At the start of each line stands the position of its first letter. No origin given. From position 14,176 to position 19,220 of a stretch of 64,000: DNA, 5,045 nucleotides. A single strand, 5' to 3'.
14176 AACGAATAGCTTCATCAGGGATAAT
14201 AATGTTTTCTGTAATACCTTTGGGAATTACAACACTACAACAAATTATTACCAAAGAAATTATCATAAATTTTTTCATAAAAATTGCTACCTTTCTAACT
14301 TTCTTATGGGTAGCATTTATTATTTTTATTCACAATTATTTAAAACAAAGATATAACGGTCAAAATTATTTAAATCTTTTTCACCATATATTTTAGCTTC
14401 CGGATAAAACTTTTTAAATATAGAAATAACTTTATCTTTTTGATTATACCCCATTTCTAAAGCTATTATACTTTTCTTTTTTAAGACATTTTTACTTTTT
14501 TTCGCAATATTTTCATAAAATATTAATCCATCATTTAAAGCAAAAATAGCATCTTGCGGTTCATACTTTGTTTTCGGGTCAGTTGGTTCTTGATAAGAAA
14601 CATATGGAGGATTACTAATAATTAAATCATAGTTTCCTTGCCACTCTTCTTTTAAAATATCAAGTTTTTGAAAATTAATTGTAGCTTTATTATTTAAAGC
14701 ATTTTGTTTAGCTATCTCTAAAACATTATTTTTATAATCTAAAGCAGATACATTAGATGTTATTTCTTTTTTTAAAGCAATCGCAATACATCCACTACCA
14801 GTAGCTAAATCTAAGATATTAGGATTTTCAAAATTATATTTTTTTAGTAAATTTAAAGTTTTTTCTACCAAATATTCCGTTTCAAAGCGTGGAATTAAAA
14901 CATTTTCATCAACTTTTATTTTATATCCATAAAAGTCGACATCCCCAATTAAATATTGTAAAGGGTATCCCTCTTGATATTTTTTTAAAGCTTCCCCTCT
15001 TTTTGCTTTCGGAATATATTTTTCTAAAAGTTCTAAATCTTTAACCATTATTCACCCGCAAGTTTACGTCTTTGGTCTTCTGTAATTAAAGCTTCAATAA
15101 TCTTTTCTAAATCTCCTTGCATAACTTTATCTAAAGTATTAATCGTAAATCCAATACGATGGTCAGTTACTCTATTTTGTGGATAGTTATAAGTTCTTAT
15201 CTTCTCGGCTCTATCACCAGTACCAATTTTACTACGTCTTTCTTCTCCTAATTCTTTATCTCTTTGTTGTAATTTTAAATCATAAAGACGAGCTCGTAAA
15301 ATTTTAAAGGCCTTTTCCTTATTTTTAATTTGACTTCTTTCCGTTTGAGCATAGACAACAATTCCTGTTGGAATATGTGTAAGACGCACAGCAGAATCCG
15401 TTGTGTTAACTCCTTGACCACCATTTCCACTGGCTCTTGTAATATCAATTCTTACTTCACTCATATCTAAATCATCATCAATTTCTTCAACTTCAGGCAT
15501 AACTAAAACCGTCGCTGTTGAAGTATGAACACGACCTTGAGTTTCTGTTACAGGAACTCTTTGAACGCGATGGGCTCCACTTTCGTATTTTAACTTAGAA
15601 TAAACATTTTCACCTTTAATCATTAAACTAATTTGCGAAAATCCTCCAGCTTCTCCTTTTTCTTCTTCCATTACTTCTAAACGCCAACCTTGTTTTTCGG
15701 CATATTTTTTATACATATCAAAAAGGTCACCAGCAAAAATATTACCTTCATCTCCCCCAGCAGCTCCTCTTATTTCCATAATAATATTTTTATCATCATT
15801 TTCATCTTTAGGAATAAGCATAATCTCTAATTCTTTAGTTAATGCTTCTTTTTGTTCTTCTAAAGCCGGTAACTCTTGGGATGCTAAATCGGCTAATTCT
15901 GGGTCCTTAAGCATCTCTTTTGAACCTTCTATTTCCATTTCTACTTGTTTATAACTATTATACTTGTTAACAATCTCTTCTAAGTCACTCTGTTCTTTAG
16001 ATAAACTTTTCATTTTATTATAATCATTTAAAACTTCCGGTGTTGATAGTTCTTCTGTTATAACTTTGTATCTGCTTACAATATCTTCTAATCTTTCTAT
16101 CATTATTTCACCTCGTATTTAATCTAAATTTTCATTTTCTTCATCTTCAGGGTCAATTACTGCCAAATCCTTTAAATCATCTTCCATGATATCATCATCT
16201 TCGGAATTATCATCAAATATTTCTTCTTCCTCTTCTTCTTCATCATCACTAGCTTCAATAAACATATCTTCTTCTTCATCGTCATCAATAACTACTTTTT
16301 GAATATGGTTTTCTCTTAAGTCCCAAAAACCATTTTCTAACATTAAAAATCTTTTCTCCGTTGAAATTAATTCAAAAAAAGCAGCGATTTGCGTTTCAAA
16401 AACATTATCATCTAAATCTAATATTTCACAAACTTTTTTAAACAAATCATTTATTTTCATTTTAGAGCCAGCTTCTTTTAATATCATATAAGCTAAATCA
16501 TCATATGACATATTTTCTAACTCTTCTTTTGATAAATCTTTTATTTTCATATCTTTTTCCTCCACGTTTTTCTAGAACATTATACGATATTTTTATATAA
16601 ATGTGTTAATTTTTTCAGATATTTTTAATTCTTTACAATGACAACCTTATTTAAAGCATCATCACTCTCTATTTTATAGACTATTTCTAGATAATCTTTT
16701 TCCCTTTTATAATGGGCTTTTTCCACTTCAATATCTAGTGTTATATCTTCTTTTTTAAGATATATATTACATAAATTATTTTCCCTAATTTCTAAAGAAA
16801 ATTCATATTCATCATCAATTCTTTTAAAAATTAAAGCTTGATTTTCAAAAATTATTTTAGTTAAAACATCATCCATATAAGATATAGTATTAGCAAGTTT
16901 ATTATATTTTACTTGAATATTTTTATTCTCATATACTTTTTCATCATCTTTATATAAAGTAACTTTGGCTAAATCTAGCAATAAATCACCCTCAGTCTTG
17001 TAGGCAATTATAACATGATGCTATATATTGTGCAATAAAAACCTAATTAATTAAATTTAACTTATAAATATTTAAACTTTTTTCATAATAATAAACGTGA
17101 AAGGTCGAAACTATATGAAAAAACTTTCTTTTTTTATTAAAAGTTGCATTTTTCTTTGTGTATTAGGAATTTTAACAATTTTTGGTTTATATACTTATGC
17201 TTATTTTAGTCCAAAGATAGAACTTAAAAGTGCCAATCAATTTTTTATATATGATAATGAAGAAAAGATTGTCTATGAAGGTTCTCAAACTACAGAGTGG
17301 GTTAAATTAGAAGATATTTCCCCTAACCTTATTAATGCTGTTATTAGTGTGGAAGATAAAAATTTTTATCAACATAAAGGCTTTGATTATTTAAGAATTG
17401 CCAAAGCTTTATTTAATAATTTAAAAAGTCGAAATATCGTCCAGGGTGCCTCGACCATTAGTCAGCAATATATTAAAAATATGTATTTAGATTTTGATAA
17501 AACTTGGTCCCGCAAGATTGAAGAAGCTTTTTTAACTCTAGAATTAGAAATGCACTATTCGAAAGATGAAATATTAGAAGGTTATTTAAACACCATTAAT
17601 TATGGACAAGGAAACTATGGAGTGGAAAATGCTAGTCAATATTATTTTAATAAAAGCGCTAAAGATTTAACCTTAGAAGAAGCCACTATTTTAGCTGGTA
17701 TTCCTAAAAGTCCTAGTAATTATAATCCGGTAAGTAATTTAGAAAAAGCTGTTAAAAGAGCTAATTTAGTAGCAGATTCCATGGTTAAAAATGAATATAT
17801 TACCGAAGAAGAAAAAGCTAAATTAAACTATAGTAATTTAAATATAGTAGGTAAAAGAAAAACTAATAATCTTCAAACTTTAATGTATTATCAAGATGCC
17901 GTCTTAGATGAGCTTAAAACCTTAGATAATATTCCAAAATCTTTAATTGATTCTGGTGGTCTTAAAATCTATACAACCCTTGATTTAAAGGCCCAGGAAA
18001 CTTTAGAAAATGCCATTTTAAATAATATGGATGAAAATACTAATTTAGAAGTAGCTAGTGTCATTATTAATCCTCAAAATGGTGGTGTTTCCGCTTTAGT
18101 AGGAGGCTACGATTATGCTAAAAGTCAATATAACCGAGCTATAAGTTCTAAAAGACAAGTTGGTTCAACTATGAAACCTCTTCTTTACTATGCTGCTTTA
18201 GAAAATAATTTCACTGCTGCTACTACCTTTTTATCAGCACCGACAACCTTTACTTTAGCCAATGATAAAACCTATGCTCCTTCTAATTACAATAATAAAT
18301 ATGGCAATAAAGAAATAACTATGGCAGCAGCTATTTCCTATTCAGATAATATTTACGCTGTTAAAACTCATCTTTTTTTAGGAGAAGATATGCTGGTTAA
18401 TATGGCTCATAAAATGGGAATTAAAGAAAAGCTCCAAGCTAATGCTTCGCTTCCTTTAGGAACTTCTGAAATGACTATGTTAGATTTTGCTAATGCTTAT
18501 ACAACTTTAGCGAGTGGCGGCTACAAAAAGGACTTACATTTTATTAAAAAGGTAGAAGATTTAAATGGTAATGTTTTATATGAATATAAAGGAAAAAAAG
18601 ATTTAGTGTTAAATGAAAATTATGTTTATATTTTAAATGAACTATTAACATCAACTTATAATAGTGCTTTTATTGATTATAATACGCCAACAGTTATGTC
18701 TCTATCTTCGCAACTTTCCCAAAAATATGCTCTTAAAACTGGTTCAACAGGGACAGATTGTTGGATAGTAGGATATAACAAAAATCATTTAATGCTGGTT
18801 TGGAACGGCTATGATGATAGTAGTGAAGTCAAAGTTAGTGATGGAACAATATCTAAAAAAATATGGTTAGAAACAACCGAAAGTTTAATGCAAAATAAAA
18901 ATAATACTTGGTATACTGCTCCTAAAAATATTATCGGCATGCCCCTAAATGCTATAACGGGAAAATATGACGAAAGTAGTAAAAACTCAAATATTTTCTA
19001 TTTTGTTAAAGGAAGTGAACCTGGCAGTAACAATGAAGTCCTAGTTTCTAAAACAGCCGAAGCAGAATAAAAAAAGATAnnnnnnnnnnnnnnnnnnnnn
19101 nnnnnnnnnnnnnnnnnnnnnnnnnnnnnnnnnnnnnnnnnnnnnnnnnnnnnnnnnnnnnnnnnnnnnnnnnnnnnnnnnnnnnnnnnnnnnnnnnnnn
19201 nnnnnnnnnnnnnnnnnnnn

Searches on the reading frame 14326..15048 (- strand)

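Call 7: search_protein_families(library=pfam, proteins=[window:14326-15048:-])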
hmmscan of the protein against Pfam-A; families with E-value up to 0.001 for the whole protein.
window:14326-15048:- (240 aa): 11 families
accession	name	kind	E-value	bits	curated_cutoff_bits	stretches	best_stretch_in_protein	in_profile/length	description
PF05175.20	MTS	-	4e-13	49.8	23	1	71-154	30-113/170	Methyltransferase small domain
PF13847.12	Methyltransf_31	-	3.4e-11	43.5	27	1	75-199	4-111/145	Methyltransferase domain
PF06325.19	PrmA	-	5.1e-09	36.5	22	1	64-146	151-233/296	Ribosomal protein L11 methyltransferase (PrmA)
PF13649.12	Methyltransf_25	-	1.2e-08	35.9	27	1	78-148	1-73/97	Methyltransferase domain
PF07669.17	Eco57I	-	7.6e-06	26.6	25.3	1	97-165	31-100/171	Eco57I restriction-modification methylase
PF03602.21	Cons_hypoth95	-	2.5e-05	24.5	24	1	62-153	30-127/182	Conserved hypothetical protein 95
PF01170.24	UPF0020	-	4.3e-05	23.7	22.3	1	95-149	74-131/197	RMKL-like, methyltransferase domain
PF10294.15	Methyltransf_16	-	5.1e-05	23.5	21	1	57-144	29-125/174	Lysine methyltransferase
PF01555.25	N6_N4_Mtase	-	0.00026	21.5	26.7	0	141-219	2-77/221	DNA methylase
PF08241.18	Methyltransf_11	-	0.00036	21.5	21.2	1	79-146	1-67/95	Methyltransferase domain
PF01209.24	Ubie_methyltran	-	0.00066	19.5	20.1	1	75-124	48-98/233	ubiE/COQ5 methyltransferase family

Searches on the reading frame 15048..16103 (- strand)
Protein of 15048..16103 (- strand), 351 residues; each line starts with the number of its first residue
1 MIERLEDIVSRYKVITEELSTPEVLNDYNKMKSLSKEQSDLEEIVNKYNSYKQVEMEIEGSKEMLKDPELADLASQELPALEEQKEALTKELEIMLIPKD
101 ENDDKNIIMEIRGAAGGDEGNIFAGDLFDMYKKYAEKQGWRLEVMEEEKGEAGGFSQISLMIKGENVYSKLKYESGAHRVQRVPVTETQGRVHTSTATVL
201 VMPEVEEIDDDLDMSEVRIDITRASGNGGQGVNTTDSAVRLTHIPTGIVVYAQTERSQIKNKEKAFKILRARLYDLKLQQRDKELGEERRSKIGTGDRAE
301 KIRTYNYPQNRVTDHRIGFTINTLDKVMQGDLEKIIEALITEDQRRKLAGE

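Call 7: search_protein_families(library=pfam, proteins=[window:15048-16103:-])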
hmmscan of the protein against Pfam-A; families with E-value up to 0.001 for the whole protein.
window:15048-16103:- (351 aa): 3 families
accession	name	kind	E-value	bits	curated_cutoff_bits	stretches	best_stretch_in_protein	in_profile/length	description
PF03462.23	PCRF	-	2.3e-73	246.6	24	1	10-199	3-194/194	PCRF domain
PF00472.26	RF-1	-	3.4e-40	137.1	35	1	207-316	2-116/116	RF-1 domain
PF16326.10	ABC_tran_CTD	-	0.00059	20.4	32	0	6-43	18-55/69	ABC transporter C-terminal domain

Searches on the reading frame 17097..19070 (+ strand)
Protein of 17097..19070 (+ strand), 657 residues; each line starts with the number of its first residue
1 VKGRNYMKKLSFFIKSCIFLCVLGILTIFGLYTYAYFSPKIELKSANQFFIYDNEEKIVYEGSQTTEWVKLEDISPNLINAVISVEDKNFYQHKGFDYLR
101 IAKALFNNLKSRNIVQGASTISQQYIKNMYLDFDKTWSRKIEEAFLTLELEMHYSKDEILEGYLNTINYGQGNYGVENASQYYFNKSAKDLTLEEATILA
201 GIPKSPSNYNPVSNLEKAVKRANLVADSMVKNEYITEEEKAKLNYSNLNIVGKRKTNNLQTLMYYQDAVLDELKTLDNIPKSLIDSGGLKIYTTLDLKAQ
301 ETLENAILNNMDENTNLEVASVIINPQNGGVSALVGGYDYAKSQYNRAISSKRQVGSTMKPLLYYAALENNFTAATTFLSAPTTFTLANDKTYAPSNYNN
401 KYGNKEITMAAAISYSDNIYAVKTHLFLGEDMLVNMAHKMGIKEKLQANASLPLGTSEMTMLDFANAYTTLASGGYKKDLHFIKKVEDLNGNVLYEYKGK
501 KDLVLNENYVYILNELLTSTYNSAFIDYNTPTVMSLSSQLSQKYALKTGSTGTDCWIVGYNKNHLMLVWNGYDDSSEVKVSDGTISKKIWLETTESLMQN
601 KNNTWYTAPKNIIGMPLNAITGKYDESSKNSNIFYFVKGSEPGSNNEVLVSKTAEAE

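Call 16: search_protein_families(library=pfam, proteins=[window:17097-19070:+])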
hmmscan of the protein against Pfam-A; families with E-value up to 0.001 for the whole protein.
window:17097-19070:+ (657 aa): 2 families
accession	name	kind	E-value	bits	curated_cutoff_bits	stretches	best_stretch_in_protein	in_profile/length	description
PF00912.28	Transgly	-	1.8e-66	223.4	27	1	63-229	11-177/178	Transglycosylase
PF00905.27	Transpeptidase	-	1.1e-23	84.3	22.1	1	321-561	3-265/299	Penicillin binding protein transpeptidase domain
